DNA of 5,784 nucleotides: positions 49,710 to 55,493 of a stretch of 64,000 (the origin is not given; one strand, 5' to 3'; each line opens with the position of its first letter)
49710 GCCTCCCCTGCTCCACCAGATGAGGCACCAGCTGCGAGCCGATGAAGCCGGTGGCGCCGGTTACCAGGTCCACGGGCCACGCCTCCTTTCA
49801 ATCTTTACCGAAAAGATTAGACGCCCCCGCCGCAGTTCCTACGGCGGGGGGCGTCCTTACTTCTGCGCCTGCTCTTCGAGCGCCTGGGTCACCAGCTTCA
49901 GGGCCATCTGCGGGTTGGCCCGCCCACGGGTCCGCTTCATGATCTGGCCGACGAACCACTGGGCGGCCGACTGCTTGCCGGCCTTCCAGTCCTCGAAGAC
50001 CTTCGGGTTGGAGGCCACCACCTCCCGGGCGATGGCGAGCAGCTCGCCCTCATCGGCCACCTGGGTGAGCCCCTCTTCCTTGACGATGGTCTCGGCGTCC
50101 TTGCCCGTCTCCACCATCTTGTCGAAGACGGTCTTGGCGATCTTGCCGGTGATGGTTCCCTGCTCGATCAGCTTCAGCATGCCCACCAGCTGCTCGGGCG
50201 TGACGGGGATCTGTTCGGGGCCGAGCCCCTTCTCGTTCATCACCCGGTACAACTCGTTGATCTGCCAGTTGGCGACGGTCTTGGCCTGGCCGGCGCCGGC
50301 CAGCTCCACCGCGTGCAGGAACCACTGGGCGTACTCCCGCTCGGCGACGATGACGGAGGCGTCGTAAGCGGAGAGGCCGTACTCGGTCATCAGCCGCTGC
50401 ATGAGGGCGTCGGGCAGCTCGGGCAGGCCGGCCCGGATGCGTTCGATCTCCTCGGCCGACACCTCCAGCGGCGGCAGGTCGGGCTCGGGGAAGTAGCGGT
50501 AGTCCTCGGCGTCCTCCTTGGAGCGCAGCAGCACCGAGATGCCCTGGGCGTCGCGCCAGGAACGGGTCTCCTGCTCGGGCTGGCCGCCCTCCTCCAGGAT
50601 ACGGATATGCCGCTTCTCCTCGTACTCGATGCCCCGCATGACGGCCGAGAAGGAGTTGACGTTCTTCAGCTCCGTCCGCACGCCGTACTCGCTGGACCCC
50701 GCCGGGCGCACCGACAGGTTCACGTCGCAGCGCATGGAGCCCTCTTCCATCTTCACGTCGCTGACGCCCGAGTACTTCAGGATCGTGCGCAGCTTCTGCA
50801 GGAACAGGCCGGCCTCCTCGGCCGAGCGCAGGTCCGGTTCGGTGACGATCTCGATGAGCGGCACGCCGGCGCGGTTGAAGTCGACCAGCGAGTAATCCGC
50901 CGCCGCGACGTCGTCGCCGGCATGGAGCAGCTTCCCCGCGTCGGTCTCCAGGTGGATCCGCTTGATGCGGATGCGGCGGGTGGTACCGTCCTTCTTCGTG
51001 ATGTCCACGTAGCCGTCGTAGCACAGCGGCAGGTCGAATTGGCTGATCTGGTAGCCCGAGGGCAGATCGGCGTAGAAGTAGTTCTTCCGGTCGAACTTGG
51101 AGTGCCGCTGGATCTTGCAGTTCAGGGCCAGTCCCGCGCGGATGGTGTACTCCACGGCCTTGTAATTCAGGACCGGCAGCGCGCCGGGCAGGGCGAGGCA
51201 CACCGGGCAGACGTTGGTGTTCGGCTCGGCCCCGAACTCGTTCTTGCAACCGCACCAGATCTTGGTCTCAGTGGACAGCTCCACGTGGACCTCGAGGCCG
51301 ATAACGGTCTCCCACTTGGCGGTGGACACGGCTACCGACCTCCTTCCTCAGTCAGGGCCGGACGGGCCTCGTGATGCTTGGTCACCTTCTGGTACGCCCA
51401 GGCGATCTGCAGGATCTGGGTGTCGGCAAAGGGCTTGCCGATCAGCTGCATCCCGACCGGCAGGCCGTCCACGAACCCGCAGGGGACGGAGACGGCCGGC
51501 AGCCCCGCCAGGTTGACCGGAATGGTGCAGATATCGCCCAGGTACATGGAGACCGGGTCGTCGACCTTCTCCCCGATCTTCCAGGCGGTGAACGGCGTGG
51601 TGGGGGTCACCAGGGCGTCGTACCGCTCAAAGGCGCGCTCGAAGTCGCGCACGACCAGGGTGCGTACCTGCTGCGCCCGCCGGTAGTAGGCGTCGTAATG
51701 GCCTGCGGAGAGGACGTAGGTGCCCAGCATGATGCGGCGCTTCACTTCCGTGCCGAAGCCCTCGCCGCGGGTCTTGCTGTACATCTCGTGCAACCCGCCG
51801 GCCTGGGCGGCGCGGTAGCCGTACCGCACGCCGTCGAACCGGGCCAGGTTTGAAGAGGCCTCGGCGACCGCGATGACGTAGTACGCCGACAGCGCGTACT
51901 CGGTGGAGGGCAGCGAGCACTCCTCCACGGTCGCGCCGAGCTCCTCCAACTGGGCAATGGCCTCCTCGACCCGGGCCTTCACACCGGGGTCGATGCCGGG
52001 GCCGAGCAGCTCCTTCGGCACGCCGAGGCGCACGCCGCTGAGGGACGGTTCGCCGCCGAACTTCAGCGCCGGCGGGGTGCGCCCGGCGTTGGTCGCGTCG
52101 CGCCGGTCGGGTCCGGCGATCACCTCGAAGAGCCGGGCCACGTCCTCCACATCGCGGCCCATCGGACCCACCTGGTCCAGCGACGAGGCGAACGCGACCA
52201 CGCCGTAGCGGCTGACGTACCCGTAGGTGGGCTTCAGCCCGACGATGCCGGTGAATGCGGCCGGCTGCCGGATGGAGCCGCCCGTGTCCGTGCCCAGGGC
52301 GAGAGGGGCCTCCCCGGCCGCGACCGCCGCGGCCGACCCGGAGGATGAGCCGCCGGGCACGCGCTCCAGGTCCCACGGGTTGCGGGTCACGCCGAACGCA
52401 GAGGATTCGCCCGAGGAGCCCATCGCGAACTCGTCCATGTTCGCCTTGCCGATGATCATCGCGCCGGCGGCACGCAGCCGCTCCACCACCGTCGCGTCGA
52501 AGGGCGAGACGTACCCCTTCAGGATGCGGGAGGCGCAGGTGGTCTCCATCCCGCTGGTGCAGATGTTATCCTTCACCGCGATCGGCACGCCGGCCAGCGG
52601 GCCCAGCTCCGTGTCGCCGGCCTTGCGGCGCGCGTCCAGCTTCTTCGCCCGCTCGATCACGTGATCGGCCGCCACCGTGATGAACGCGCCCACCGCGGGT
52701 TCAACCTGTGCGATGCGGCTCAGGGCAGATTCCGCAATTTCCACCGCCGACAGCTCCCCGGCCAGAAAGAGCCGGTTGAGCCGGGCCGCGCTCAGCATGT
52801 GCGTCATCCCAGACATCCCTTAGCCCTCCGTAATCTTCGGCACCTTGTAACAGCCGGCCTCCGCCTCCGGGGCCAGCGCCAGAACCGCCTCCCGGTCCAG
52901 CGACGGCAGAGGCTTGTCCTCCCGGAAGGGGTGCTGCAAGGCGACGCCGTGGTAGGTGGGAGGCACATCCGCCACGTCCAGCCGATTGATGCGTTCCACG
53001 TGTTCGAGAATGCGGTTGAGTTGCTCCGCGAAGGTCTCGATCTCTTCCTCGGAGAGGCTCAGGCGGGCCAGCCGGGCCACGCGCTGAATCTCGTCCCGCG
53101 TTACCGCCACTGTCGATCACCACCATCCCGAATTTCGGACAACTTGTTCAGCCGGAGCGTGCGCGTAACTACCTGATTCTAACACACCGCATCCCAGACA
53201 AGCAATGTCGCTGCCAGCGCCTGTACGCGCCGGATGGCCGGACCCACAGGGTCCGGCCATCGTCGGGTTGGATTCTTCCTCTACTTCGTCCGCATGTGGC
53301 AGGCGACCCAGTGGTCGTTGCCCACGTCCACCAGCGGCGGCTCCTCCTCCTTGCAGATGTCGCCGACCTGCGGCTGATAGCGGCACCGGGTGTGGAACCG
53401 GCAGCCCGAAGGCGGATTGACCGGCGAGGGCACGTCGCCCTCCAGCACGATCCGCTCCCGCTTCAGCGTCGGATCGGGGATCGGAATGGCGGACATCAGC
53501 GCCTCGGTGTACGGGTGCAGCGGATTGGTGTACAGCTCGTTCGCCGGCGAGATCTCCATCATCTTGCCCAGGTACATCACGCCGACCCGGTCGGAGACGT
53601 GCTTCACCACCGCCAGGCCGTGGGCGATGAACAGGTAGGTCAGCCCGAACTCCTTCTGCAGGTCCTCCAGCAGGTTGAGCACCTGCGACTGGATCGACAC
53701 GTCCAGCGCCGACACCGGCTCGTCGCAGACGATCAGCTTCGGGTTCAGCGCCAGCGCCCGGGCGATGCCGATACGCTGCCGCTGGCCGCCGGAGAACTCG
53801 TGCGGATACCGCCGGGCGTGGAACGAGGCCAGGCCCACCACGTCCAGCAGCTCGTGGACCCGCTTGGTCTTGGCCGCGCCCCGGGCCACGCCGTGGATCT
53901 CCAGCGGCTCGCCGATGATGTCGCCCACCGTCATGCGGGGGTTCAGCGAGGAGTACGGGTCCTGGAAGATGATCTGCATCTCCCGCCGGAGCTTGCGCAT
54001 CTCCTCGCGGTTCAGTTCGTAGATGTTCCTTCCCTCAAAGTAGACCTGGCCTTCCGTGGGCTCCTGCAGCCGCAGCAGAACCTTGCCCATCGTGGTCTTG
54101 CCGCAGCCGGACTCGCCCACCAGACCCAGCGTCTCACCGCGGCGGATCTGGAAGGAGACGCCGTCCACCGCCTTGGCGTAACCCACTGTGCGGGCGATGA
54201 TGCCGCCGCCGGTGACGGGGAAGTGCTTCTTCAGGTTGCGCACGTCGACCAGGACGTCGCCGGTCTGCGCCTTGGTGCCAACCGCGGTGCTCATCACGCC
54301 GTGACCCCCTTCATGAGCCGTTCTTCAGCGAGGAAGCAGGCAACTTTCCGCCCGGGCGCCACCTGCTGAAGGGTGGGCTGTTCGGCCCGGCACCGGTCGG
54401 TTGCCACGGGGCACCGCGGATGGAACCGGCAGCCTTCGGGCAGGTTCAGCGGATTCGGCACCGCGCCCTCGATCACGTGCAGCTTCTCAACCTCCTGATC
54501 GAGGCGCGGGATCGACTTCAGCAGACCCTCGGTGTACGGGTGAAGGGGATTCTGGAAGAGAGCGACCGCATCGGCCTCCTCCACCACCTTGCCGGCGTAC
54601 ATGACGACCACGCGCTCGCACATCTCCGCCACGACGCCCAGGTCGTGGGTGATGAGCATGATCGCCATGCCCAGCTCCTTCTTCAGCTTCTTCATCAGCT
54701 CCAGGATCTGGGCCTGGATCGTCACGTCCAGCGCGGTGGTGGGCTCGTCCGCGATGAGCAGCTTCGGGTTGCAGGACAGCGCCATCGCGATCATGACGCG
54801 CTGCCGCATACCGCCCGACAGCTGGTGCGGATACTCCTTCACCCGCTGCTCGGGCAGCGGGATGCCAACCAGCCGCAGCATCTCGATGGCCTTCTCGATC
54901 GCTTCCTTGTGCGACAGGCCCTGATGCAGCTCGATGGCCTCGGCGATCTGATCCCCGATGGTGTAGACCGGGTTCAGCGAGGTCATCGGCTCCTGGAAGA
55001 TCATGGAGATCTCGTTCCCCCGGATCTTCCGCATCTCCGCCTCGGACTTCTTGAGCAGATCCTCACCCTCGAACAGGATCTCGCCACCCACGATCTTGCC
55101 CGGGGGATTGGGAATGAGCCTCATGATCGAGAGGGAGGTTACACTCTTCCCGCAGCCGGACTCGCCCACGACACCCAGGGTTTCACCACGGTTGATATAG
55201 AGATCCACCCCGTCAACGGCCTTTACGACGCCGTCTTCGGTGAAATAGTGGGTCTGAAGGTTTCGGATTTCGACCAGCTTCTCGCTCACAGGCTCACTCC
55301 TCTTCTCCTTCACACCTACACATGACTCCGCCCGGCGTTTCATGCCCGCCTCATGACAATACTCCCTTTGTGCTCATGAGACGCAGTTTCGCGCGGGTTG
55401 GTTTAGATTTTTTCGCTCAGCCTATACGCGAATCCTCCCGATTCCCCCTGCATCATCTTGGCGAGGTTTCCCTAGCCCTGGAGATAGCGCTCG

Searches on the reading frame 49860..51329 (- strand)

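Call 77: search_protein_families(library=pfam, proteins=[window:49860-51329:-], max_evalue=0.00001)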
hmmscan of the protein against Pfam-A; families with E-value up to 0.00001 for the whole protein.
window:49860-51329:- (490 aa): 2 families
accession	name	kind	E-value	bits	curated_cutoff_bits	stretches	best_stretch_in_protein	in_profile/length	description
PF02934.20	GatB_N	-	1.4e-121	405.3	23.4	1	8-295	1-276/277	GatB/GatE catalytic domain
PF02637.23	GatB_Yqey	-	4.4e-48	163.3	27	1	344-484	7-148/148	GatB domain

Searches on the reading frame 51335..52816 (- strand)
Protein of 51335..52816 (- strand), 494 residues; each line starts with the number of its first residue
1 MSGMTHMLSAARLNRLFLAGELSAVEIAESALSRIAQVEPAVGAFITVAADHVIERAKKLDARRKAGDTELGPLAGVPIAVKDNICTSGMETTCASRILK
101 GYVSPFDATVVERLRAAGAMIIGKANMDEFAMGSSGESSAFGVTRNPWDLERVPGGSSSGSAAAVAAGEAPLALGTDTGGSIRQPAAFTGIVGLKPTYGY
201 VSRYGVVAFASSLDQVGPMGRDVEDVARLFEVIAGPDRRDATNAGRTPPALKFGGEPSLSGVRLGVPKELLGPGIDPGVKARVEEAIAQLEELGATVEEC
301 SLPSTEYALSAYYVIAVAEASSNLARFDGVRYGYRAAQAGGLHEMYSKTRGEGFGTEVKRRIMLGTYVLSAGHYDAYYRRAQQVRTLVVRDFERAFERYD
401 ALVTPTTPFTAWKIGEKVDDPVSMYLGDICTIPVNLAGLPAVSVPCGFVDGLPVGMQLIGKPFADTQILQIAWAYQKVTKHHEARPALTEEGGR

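Call 77: search_protein_families(library=pfam, proteins=[window:51335-52816:-], max_evalue=0.00001)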
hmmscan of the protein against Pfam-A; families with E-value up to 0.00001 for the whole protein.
window:51335-52816:- (494 aa): 1 family
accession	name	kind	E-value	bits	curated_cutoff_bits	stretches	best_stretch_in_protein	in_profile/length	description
PF01425.27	Amidase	-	4.1e-167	557.2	27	1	26-469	1-445/445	Amidase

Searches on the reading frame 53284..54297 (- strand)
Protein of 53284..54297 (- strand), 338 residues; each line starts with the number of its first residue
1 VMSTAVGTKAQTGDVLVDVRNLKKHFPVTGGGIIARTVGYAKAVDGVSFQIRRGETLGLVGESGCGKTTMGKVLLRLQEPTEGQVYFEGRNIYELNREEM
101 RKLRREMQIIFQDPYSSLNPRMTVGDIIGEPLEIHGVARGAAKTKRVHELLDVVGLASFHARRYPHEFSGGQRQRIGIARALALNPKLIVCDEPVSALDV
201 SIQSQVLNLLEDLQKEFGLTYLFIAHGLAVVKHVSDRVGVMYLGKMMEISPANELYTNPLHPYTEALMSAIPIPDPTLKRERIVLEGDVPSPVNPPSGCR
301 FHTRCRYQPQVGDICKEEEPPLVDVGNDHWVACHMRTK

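Call 77: search_protein_families(library=pfam, proteins=[window:53284-54297:-], max_evalue=0.00001)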
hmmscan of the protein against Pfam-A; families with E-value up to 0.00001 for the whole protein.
window:53284-54297:- (338 aa): 2 families
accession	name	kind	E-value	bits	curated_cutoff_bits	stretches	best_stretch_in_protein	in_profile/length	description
PF00005.33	ABC_tran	-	5.5e-36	124.6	25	1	45-195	2-136/137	ABC transporter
PF08352.17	oligo_HPY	-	3.4e-18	66.2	27.1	1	247-308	1-61/65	Oligopeptide/dipeptide transporter, C-terminal region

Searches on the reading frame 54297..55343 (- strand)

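Call 77: search_protein_families(library=pfam, proteins=[window:54297-55343:-], max_evalue=0.00001)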
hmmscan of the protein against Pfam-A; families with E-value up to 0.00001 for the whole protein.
window:54297-55343:- (349 aa): 3 families
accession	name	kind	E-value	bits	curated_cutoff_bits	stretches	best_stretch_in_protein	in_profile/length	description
PF00005.33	ABC_tran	-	1.2e-30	107.3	25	1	44-203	2-137/137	ABC transporter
PF08352.17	oligo_HPY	-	1.1e-23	83.8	27.1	1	254-318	1-65/65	Oligopeptide/dipeptide transporter, C-terminal region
PF13304.12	AAA_21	-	1e-06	29.5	27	1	164-238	227-303/304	AAA domain, putative AbiEii toxin, Type IV TA system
